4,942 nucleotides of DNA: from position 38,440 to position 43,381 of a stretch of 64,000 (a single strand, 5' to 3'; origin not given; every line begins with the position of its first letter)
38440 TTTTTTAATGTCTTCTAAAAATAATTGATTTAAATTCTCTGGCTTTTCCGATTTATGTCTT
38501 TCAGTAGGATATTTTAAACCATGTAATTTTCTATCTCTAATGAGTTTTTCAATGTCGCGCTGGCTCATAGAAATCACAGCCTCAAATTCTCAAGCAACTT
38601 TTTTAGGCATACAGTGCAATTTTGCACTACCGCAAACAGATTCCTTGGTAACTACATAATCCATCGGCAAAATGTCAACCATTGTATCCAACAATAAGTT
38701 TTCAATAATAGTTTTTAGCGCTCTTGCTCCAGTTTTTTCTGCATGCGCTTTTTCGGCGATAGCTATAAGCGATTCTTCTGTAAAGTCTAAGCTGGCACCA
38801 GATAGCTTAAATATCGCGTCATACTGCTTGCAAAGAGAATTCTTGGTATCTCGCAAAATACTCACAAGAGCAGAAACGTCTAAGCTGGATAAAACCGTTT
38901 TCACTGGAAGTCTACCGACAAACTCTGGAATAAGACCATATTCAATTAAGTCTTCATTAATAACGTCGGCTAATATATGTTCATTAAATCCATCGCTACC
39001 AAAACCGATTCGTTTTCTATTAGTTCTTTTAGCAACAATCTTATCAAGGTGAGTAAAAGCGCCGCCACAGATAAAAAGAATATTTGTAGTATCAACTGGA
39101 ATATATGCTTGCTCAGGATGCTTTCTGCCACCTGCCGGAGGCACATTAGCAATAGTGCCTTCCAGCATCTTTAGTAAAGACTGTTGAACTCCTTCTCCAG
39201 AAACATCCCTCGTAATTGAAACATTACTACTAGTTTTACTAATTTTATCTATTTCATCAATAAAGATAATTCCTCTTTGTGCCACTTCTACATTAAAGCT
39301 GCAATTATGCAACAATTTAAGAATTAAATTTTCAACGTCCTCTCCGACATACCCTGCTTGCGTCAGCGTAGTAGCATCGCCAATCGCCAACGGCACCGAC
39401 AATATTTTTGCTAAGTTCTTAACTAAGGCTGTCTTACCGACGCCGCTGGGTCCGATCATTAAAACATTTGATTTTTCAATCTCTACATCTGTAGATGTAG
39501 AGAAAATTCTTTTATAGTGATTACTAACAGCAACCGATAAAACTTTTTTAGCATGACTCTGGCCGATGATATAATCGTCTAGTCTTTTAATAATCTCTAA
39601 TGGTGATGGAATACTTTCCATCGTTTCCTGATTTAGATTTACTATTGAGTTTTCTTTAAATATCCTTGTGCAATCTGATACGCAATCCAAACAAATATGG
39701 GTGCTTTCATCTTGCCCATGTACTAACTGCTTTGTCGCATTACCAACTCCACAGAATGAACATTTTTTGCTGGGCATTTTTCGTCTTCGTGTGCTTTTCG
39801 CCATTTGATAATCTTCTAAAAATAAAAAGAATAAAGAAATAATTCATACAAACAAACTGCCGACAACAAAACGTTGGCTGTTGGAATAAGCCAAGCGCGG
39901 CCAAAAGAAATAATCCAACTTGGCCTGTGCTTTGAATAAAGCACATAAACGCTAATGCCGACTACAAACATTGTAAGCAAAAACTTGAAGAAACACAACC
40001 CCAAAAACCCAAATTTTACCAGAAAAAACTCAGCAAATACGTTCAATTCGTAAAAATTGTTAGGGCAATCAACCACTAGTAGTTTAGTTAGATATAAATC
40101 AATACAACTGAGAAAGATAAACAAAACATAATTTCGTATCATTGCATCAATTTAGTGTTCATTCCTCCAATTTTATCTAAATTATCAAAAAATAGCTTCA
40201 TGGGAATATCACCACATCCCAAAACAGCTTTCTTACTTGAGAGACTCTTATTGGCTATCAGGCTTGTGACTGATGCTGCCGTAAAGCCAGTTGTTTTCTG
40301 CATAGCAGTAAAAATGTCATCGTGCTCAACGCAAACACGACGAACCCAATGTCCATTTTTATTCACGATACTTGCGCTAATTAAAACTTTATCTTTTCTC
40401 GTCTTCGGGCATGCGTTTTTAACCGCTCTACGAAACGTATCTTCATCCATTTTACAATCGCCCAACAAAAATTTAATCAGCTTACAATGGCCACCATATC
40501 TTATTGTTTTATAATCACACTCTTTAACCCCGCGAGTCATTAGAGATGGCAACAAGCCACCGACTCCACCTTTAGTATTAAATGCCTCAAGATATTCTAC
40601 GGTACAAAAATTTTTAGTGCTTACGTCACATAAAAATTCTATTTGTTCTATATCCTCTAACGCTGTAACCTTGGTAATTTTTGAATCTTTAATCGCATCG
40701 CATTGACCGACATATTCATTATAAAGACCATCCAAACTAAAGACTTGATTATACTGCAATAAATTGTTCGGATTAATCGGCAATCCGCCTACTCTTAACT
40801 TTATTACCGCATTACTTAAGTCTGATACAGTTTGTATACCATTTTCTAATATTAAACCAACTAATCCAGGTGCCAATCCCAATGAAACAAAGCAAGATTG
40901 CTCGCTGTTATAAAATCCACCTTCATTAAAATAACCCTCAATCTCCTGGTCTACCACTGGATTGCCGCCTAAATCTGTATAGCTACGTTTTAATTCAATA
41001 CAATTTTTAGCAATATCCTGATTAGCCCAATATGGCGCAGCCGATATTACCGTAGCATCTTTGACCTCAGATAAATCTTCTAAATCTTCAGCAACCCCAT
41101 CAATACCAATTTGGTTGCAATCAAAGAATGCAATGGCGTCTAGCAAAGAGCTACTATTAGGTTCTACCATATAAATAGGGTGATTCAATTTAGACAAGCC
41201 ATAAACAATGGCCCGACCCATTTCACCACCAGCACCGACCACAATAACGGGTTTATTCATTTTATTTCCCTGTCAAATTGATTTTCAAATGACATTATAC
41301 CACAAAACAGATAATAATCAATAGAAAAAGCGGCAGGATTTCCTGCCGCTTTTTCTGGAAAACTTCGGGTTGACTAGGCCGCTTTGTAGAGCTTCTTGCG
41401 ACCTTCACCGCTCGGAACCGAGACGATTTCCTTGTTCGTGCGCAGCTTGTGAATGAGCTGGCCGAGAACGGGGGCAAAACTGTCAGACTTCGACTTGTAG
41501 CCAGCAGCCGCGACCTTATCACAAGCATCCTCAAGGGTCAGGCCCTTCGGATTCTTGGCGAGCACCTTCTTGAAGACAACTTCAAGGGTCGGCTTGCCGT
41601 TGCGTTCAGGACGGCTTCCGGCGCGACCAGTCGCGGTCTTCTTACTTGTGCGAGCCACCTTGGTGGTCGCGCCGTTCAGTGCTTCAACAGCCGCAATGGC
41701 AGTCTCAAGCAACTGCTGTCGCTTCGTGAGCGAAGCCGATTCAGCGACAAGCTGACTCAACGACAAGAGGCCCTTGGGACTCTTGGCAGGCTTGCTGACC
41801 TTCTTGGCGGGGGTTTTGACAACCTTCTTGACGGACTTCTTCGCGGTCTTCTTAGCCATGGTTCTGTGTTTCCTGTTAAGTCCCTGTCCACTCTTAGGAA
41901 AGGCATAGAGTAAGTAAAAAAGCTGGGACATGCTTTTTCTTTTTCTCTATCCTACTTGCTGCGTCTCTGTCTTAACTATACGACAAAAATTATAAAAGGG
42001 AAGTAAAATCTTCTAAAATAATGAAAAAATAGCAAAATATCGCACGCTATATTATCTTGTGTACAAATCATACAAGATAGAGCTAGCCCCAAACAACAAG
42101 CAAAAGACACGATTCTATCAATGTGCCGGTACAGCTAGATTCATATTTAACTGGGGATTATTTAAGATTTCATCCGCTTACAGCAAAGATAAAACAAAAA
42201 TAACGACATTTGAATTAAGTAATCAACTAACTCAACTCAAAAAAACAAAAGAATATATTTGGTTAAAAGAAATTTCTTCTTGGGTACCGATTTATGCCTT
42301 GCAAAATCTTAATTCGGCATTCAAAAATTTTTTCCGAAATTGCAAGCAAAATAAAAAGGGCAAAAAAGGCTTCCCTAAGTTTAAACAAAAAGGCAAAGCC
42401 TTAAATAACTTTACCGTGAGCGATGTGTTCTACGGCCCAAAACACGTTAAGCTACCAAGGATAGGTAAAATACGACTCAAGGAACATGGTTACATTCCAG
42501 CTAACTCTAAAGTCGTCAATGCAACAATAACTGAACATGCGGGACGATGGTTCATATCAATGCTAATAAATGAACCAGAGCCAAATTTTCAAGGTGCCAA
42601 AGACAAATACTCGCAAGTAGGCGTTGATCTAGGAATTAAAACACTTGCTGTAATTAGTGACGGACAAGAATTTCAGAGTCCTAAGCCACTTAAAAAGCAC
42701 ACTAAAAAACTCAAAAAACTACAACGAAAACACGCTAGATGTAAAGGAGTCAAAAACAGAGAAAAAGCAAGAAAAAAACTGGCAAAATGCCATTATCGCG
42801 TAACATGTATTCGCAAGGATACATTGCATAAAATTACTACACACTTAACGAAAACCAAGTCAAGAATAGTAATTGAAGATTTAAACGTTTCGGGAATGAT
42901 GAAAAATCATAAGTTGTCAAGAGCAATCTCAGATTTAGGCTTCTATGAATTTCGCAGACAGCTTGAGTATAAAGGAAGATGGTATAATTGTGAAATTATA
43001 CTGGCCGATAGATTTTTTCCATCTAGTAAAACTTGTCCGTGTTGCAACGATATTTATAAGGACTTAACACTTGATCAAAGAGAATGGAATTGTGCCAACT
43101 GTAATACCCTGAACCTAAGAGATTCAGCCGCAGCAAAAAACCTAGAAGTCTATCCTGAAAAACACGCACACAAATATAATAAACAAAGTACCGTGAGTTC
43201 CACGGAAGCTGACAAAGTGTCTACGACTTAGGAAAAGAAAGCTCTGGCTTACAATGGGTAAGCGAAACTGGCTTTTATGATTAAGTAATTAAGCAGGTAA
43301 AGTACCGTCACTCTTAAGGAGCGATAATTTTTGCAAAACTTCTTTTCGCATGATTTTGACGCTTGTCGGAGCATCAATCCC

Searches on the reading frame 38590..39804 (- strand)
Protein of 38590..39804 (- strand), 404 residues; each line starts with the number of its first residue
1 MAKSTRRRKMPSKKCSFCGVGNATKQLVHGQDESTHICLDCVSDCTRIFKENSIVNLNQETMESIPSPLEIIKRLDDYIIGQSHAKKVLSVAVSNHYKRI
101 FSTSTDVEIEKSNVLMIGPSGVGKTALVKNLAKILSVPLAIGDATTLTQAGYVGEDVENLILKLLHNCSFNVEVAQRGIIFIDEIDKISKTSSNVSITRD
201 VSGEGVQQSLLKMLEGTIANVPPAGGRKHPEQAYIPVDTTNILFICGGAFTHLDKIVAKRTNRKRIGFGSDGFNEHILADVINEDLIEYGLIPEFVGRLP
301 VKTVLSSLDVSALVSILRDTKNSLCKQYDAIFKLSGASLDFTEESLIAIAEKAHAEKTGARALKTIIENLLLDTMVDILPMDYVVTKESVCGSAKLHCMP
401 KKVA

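Call 52: find_related_loci(query=window:38590-39804:-, collection=viral_contigs, flank=6000)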
Query window:38590-39804:- (404 aa) in viral_contigs; peptide patterns used: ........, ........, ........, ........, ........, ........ (x = any residue, [..] = any of these).
315 stretches matched a pattern; 249 encode a relative of the query (tblastn E <= 1e-3); the best 80 are kept; 80 distinct loci.
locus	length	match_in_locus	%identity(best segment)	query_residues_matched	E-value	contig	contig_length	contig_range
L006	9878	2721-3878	51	13-378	3e-123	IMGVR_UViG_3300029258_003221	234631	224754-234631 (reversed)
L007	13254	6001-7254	50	14-398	8e-123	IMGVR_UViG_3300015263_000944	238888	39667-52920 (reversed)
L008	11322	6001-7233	52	12-392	1e-120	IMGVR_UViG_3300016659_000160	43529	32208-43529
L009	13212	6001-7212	47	1-378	2e-117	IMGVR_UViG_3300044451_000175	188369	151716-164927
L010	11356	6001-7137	50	15-390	8e-112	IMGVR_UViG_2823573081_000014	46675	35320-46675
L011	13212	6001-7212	50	3-395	2e-118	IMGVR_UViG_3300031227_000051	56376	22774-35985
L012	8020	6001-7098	49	15-377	8e-111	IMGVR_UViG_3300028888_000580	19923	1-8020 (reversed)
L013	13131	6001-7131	49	1-372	2e-110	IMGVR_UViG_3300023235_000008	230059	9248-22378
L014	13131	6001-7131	49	1-372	2e-110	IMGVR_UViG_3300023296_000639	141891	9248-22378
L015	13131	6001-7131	49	1-372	2e-110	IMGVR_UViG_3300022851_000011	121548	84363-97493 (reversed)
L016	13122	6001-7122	50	1-372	4e-110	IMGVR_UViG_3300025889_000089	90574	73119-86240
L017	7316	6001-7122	50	1-372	4e-110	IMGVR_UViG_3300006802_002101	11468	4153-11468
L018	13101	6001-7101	49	15-378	1e-109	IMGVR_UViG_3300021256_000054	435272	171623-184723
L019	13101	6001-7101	48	15-378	1e-108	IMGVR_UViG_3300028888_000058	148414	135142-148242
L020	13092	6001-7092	50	15-378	2e-108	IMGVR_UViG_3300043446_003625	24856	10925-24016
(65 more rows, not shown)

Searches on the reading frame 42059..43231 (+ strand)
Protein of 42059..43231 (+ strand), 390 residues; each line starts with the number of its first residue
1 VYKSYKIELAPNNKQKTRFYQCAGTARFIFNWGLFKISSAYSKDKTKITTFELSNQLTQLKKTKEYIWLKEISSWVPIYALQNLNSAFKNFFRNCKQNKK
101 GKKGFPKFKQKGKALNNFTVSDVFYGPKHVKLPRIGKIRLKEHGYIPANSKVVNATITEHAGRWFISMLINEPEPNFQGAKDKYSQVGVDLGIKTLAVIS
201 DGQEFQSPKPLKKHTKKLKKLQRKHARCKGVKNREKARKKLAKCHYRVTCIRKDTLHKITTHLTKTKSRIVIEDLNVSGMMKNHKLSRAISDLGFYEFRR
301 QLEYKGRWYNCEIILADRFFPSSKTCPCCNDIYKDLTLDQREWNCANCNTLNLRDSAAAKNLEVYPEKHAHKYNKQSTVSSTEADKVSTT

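Call 59: find_related_loci(query=window:42059-43231:+, collection=genome_contigs, flank=1000)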
Query window:42059-43231:+ (390 aa) in genome_contigs; peptide patterns used: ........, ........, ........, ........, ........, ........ (x = any residue, [..] = any of these).
398 stretches matched a pattern; 60 encode a relative of the query (tblastn E <= 1e-3); 60 distinct loci.
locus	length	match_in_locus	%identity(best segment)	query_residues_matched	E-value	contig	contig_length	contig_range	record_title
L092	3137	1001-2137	43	1-383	1e-76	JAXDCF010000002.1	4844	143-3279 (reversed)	MAG: Patescibacteria group bacterium isolate POMEDNA-B37 Raw1_k127_17228, whole genome shotgun sequence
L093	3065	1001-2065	41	1-367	3e-75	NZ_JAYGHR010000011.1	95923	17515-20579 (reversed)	Limnoraphis robusta BA-68 BA1 NODE_29_length_95923_cov_23.475865, whole genome shotgun sequence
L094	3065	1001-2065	41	1-367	8e-74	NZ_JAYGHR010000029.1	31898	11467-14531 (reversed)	Limnoraphis robusta BA-68 BA1 NODE_131_length_31898_cov_25.198892, whole genome shotgun sequence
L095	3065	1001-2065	42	1-367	3e-73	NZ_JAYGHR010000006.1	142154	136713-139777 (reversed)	Limnoraphis robusta BA-68 BA1 NODE_11_length_142154_cov_25.262978, whole genome shotgun sequence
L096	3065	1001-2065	42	1-367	3e-73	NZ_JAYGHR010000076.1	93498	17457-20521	Limnoraphis robusta BA-68 BA1 NODE_30_length_93498_cov_23.091088, whole genome shotgun sequence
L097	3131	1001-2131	39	1-389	2e-71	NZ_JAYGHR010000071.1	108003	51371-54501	Limnoraphis robusta BA-68 BA1 NODE_21_length_108003_cov_24.291770, whole genome shotgun sequence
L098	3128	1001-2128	40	1-388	2e-71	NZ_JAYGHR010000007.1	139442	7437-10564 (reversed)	Limnoraphis robusta BA-68 BA1 NODE_13_length_139442_cov_24.338291, whole genome shotgun sequence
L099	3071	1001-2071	40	1-362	9e-71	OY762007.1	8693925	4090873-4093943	MAG: uncultured Rivularia sp. isolate bc3217e8-a359-4fa3-9fd5-735ade2a2895 genome assembly, chromosome: 1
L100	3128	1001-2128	39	1-388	1e-70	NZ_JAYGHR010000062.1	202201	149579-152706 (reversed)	Limnoraphis robusta BA-68 BA1 NODE_5_length_202201_cov_24.167854, whole genome shotgun sequence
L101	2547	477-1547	41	1-362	2e-70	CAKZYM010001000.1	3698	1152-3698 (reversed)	MAG TPA_asm: uncultured Calothrix sp. isolate SRR3401489_bin.79_CONCOCT_v1.1_MAG genome assembly, contig: ERZ1740070.155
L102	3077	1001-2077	40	1-364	2e-70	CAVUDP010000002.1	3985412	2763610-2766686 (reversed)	MAG: uncultured cyanobacterium isolate MFD03250.bin.1.115 genome assembly, contig: contig_2441, whole genome shotgun seq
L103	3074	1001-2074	39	1-370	3e-70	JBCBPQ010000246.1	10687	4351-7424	MAG: Cyanobacteria bacterium J06633_8 k141_578614_length_10687_cov_95.9801, whole genome shotgun sequence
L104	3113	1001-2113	39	1-362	1e-69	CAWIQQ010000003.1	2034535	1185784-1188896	MAG: uncultured cyanobacterium isolate MFD03250.bin.1.114 genome assembly, contig: contig_4064, whole genome shotgun seq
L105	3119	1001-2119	39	1-385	3e-69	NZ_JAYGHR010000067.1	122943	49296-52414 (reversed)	Limnoraphis robusta BA-68 BA1 NODE_16_length_122943_cov_23.251311, whole genome shotgun sequence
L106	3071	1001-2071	40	1-362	5e-69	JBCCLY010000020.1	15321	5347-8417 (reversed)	MAG: Cyanobacteria bacterium P01_C01_bin.38 k141_1720179_length_15321_cov_53.3935, whole genome shotgun sequence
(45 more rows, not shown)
